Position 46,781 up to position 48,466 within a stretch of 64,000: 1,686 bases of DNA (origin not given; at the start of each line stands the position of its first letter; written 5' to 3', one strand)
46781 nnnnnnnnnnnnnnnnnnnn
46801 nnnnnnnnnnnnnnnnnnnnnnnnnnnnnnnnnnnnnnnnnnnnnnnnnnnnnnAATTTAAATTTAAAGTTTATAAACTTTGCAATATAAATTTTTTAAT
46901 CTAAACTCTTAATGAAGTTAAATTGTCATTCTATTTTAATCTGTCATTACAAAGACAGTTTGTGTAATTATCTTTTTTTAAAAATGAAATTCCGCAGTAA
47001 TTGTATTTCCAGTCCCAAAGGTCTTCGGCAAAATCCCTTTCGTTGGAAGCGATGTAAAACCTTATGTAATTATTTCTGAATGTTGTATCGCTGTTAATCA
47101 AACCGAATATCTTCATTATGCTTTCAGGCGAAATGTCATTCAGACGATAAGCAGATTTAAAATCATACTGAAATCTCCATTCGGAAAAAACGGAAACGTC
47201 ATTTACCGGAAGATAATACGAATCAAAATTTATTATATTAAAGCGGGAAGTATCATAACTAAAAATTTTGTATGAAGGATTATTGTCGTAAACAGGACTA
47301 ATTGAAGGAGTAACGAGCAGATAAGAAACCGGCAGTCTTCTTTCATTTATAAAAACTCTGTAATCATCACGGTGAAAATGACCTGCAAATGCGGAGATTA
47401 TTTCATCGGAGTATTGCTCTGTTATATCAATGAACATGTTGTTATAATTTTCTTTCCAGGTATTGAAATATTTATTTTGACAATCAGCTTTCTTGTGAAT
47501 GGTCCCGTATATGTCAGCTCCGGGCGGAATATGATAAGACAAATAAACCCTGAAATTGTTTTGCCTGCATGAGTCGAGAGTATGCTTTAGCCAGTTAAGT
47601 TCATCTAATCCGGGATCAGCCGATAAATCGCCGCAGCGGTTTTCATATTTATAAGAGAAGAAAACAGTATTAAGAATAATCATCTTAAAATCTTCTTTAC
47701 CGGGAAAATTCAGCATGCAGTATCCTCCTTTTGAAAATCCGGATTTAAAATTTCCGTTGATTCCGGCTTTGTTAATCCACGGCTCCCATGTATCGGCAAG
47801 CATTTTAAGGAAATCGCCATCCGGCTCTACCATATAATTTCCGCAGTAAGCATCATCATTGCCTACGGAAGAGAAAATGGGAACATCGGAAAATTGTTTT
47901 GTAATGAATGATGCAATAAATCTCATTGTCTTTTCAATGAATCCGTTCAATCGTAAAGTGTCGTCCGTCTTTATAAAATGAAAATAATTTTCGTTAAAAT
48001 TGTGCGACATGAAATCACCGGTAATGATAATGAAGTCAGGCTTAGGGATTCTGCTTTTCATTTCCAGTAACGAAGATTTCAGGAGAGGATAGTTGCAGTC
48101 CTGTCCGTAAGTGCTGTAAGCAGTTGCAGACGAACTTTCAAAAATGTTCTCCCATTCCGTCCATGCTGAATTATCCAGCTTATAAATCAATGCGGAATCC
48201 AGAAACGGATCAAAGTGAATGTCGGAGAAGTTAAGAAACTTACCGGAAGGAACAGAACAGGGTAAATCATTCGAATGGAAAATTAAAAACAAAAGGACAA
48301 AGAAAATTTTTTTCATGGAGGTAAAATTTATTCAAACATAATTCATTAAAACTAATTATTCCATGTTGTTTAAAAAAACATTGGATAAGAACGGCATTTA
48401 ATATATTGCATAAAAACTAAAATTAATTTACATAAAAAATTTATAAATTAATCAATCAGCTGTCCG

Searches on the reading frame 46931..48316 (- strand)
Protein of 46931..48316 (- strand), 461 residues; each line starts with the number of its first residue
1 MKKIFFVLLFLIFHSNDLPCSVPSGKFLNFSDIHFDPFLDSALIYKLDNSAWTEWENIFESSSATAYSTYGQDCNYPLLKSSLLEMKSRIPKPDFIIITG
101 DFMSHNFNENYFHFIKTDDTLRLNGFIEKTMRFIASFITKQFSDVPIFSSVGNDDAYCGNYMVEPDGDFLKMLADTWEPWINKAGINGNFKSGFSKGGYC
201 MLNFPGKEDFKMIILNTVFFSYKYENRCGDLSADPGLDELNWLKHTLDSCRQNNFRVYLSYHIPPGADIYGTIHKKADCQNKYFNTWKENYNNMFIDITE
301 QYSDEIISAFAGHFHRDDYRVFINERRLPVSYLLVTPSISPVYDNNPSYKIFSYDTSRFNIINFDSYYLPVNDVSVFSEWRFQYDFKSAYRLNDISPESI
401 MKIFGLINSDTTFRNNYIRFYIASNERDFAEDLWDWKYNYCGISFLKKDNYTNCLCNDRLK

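Call 57: search_protein_families(library=pfam, proteins=[window:46931-48316:-], max_evalue=0.0001)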
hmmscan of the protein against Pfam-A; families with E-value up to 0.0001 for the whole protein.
window:46931-48316:- (461 aa): 2 families
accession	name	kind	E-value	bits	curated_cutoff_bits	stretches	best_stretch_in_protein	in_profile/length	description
PF19272.4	ASMase_C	-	1.4e-10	41.8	23.7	1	340-457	19-139/143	Acid sphingomyelin phosphodiesterase C-terminal region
PF00149.33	Metallophos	-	3.9e-05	24.6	21.5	1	26-266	2-159/191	Calcineurin-like phosphoesterase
